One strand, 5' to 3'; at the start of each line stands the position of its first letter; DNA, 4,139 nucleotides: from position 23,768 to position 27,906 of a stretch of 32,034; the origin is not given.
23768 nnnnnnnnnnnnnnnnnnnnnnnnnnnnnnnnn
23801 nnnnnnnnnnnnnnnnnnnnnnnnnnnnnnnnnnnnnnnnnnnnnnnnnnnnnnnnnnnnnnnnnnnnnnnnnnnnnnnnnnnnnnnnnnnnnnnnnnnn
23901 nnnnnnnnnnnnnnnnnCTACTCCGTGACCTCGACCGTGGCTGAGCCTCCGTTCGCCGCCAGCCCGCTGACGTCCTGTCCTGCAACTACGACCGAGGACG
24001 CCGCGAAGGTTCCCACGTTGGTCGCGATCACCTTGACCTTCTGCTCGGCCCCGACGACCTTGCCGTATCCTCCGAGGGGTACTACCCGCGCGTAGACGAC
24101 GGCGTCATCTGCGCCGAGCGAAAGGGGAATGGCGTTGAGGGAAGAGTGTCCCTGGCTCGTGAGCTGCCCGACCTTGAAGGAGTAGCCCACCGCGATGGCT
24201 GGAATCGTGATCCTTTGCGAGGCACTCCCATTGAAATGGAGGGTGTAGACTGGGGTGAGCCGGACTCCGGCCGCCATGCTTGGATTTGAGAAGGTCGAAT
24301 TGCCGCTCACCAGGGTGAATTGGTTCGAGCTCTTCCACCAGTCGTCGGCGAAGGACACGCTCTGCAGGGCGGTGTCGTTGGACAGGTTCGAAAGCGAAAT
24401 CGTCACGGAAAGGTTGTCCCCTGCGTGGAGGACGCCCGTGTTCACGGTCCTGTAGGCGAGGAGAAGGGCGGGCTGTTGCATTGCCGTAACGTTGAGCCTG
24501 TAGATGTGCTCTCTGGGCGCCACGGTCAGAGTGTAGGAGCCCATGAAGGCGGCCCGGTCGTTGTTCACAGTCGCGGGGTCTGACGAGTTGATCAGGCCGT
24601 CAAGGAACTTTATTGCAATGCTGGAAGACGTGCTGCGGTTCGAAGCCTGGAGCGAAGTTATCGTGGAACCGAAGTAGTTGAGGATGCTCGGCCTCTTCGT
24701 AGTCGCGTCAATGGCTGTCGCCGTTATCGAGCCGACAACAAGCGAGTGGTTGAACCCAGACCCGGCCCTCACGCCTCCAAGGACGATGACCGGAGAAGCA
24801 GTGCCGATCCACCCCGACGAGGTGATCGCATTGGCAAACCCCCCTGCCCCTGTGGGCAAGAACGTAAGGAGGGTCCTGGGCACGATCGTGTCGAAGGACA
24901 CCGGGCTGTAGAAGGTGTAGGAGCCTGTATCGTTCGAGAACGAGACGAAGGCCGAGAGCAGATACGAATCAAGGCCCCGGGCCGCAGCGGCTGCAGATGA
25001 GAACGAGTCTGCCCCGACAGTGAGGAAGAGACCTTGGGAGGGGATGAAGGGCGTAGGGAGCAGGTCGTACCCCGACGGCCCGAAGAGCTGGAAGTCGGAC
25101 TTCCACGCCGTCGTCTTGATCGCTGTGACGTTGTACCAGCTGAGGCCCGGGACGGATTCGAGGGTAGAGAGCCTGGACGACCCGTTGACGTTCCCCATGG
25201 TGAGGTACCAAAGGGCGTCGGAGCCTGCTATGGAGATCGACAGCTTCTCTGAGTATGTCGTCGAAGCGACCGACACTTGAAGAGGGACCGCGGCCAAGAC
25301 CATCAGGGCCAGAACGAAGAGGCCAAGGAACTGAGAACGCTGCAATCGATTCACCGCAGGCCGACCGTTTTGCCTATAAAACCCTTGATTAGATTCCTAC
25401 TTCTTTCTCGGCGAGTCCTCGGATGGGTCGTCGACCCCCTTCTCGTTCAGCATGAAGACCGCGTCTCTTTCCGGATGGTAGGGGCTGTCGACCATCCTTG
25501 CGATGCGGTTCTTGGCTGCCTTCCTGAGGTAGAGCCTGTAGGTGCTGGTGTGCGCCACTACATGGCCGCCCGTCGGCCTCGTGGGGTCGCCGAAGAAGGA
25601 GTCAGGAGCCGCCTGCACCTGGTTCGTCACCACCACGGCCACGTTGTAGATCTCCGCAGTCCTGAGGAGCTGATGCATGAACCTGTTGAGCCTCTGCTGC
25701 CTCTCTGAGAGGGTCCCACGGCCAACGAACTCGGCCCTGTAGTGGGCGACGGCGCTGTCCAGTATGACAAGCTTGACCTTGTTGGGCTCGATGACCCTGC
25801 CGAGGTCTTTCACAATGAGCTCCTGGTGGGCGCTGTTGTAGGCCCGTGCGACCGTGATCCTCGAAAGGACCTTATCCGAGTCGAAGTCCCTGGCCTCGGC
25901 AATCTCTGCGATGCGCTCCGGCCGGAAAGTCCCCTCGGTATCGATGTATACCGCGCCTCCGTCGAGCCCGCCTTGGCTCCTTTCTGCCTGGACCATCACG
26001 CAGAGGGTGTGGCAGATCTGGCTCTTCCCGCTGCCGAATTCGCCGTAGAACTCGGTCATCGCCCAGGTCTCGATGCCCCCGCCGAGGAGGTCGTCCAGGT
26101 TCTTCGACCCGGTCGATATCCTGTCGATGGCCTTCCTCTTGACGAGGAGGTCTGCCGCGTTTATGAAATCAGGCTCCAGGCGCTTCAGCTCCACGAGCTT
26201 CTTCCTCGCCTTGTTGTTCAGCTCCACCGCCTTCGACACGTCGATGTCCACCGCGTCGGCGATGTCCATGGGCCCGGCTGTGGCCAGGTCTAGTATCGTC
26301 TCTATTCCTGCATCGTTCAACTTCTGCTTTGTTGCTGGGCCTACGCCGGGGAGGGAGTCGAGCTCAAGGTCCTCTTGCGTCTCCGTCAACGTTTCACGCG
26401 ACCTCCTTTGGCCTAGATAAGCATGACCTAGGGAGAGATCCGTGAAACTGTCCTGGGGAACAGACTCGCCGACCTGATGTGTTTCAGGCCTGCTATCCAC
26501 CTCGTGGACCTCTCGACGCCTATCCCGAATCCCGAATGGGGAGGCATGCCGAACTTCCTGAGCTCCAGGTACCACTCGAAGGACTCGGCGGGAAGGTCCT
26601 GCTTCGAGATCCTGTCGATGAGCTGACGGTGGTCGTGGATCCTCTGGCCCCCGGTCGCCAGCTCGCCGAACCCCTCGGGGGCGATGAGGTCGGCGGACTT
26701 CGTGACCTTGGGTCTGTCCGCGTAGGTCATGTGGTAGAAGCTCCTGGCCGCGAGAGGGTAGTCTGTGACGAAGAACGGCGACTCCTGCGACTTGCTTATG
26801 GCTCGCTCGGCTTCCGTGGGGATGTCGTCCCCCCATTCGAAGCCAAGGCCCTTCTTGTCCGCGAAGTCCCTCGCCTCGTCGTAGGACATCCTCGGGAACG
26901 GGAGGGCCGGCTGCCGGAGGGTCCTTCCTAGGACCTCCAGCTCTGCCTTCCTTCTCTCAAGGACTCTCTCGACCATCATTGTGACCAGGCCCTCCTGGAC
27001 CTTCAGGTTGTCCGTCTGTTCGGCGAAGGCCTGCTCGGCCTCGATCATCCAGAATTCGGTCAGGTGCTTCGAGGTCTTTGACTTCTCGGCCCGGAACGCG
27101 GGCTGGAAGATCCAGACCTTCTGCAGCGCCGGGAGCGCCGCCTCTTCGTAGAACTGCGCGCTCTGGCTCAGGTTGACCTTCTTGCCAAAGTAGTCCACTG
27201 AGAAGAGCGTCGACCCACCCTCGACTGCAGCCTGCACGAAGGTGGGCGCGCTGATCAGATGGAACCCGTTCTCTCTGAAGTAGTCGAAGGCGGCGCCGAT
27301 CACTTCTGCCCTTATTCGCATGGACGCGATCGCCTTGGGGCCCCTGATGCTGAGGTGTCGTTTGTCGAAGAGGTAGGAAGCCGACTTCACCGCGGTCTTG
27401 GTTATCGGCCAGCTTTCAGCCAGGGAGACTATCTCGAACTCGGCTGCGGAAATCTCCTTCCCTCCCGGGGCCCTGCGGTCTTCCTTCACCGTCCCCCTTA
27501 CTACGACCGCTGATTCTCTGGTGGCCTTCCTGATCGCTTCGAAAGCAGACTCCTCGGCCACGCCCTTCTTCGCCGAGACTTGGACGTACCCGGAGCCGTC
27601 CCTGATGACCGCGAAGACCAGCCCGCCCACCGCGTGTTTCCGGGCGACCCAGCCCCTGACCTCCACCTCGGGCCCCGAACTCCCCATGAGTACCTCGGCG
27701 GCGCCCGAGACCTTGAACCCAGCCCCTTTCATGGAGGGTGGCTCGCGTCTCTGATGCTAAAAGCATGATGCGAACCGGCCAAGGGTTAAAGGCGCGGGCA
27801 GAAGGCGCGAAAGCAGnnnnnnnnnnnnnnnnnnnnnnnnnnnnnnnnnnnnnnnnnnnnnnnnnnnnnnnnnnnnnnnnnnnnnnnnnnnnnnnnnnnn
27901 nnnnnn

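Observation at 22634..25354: A ~906-codon surface-glycoprotein reading frame interrupted by one in-frame TAG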

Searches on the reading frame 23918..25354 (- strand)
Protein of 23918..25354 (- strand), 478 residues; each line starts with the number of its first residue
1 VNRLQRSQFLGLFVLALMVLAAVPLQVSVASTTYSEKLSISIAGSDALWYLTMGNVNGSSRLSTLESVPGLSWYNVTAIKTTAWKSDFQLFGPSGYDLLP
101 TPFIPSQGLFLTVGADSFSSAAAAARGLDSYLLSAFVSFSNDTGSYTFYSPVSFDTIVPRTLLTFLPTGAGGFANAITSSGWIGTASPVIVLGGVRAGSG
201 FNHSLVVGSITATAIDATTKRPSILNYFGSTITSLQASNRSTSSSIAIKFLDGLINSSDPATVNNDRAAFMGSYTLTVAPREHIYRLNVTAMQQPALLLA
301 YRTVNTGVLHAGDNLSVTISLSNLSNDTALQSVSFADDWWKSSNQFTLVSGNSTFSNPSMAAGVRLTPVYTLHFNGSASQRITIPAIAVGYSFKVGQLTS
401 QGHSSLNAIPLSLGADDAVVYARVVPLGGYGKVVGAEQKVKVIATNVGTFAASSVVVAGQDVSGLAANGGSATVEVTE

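Call 8: search_protein_families(library=pfam, max_evalue=0.01, proteins=[window:23921-25354:-])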
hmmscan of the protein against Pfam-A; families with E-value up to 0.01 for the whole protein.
window:23921-25354:- (478 aa): 1 family
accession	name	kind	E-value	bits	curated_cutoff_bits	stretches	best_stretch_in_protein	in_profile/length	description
PF05753.20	TRAP_beta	-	6.4e-06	26.1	22.4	1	289-372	11-92/178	Translocon-associated protein beta (TRAPB)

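Call 13: find_encoding_contigs(protein=window:23918-25354:-, flank=10000, max_places=6)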
Protein window:23918-25354:- (478 aa): no gene with exactly this product is on record in the collection.

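Call 45: search_protein_families(library=ncbifam, max_evalue=0.01, proteins=[window:23921-25354:-])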
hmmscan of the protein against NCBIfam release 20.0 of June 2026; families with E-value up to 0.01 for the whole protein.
window:23921-25354:- (478 aa): 0 families

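Call 68: search_solved_structures(query=A3, max_evalue=10, show_alignments=2)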
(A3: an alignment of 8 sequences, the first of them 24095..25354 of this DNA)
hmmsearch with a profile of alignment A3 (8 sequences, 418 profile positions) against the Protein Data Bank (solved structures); distinct sequences matched with E-value up to 10: 0.

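Call 71: list_cluster_members(proteins=[P0143, window:23921-25354:-])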
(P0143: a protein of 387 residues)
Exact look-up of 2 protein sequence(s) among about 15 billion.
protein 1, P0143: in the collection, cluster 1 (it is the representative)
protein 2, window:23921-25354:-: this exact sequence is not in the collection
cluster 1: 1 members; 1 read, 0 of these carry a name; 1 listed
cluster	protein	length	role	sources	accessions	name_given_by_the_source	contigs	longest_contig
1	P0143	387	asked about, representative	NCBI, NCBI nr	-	-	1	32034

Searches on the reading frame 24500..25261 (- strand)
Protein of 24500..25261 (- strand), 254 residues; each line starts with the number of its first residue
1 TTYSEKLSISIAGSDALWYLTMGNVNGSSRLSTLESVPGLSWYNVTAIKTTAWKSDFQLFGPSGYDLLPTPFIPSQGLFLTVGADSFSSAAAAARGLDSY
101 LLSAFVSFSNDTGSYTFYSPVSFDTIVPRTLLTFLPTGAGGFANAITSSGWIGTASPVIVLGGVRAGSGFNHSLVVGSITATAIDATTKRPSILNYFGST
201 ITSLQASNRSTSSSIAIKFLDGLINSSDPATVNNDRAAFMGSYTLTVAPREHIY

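Call 48: predict_structure(alignment_id=A2)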
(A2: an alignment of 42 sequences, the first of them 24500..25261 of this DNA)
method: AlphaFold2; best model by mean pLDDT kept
length: 254 residues; sequences in the alignment: 42
mean_pLDDT: 88.6   pTM: 0.86
mean pLDDT of the five models: 88.6, 86.8, 84.8, 83.7, 82.0
residues with pLDDT >= 90: 144; 70-90: 98; 50-70: 12; < 50: 0
segments of 3 or more residues with pLDDT < 50: none
pLDDT, mean of each block of 10 residues (from residue 1): 89 92 86 94 92 73 74 77 94 90 80 87 88 91 91 91 93 94 88 87 92 94 90 94 94 91
secondary structure, 60 per line:
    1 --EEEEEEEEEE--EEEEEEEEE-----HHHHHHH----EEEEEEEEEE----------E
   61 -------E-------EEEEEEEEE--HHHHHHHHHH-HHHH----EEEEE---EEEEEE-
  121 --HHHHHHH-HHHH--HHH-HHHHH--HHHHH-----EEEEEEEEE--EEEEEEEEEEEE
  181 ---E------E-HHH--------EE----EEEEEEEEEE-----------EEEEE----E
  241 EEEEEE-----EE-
elements in order: E3-12 E15-23 H29-35 E40-49 E76-84 H87-96 H98-101 E106-110 E114-119 H123-129 H131-134 H141-145 H148-152 E158-166 E169-180 E210-219 E231-235 E240-246

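Call 50: fold_search(model_id=the predicted structure, library=pdb)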
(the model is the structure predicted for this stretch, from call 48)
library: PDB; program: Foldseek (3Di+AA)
matches with E <= 10: 1244; with E <= 0.001: 6
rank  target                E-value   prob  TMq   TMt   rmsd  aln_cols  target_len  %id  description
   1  7w72_T                4.7e-09  1.00  0.57  0.31   6.8       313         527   13  Structure of a human glycosylphosphatidylinositol (GPI) transamidase (released 2022-02-16)
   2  8imx_T                1.1e-08  1.00  0.56  0.30   8.2       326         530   12  Cryo-EM structure of GPI-T with a chimeric GPI-anchored protein (released 2023-08-16)
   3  7uea_U                1.7e-04  0.77  0.23  0.17  16.0       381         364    8  Photosynthetic assembly of Chlorobaculum tepidum (RC-FMO1) (released 2022-10-05)
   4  6m32_F                4.7e-04  0.75  0.26  0.20  15.5       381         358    7  Cryo-EM structure of FMO-RC complex from green sulfur bacteria (released 2020-11-25)
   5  6m32_E                4.7e-04  0.75  0.26  0.20  15.5       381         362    7  Cryo-EM structure of FMO-RC complex from green sulfur bacteria (released 2020-11-25)
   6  3eni_C                4.7e-04  0.51  0.22  0.17  16.0       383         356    7  Crystal structure of the Fenna-Matthews-Olson Protein from Chlorobaculum Tepidum (released 2009-05-12)
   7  3vdi                  1.2e-03  0.47  0.23  0.18  16.0       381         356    9  Structure of the FMO protein from Pelodictyon phaeum (released 2012-01-25)
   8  3eoj                  1.7e-03  0.47  0.23  0.18  16.3       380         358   10  Fmo protein from Prosthecochloris Aestuarii 2K AT 1.3A Resolution (released 2009-05-12)
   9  3eni_A                2.0e-03  0.30  0.21  0.17  16.1       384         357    8  Crystal structure of the Fenna-Matthews-Olson Protein from Chlorobaculum Tepidum (released 2009-05-12)
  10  4bcl                  4.3e-03  0.41  0.23  0.18  14.4       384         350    9  FMO protein from Prosthecochloris aestuarii 2K at Room Temperature (released 1998-09-16)
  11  6fpy_B                1.7e-02  0.54  0.24  0.12  13.8       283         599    8  Inter-alpha-inhibitor heavy chain 1, wild type (released 2019-02-27)
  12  3u0m                  2.3e-02  0.06  0.12  0.13  21.3       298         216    7  Crystal structure of the engineered fluorescent protein mRuby, crystal form 1, pH 8.5 (released 2012-10-03)
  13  7qgk                  3.1e-02  0.05  0.11  0.12  21.3       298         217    7  The mRubyFT protein, Genetically Encoded Blue-to-Red Fluorescent Timer in its red state (released 2022-03-23)
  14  7q6b                  3.5e-02  0.05  0.10  0.12  22.3       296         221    7  mRubyFT/S148I, a mutant of blue-to-red fluorescent timer in its blue state (released 2023-04-12)
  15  9cjm_A                4.4e-02  0.04  0.11  0.12  20.6       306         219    8  Red fluorescent protein mRuby3 (released 2025-10-08)
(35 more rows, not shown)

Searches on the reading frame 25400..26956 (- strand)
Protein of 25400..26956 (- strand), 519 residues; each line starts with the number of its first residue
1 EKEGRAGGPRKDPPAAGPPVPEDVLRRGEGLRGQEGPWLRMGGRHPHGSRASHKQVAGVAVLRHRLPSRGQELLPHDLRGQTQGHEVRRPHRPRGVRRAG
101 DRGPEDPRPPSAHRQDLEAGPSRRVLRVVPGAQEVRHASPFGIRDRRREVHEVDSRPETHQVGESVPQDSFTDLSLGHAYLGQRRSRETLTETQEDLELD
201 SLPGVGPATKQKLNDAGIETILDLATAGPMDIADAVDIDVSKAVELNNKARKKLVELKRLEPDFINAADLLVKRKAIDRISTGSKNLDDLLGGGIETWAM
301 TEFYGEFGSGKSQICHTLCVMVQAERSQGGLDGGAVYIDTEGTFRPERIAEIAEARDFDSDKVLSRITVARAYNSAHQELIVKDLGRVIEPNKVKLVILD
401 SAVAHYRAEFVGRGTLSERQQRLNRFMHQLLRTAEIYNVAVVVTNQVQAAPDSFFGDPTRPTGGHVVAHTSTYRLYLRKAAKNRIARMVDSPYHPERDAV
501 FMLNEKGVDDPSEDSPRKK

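Call 19: search_protein_families(library=pfam, max_evalue=0.001, proteins=[window:25400-26956:-])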
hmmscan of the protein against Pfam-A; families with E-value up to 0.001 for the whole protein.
window:25400-26956:- (519 aa): 6 families
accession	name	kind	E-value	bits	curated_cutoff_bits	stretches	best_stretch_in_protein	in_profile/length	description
PF08423.17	Rad51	-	1.9e-88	296.3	22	1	273-511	1-244/244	Rad51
PF00154.27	RecA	-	7.1e-12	45.8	27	1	273-482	26-223/262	recA bacterial DNA recombination protein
PF14520.12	HHH_5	-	1.5e-07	32.2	27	1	197-244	2-49/57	Helix-hairpin-helix domain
PF13481.12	AAA_25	-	1.4e-06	28.6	27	1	277-447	12-190/195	AAA domain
PF06745.19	ATPase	-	2.8e-05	24.1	26.6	1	281-469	2-178/231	KaiC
PF21999.2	IMS_HHH_1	-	0.00021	22.1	27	1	201-226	2-27/53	DNA polymerase-iota, thumb domain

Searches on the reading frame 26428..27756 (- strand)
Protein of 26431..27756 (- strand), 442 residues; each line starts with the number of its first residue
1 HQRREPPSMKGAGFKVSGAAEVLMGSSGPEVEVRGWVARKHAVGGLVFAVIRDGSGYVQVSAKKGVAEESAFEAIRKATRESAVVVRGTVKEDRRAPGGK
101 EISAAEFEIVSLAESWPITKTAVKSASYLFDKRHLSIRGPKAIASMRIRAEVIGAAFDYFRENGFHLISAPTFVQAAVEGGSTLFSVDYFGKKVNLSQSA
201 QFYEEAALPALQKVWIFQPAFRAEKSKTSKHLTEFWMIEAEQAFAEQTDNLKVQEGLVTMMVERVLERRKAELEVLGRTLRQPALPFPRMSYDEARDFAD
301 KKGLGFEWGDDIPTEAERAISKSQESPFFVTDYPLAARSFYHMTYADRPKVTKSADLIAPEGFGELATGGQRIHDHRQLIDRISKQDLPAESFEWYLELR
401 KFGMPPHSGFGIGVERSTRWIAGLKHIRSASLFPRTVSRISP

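Call 19: search_protein_families(library=pfam, max_evalue=0.001, proteins=[window:26431-27756:-])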
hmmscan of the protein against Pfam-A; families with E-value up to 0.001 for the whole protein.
window:26431-27756:- (442 aa): 2 families
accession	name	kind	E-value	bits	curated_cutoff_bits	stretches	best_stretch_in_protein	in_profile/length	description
PF00152.25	tRNA-synt_2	-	5.3e-67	226.5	25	1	129-436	5-307/308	tRNA synthetases class II (D, K and N)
PF01336.31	tRNA_anti-codon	-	1.5e-13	50.9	27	1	31-110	1-75/75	OB-fold nucleic acid binding domain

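Call 70: find_encoding_contigs(protein=window:26428-27732:-, flank=6000, max_places=8)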
Protein window:26428-27732:- (434 aa): no gene with exactly this product is on record in the collection.
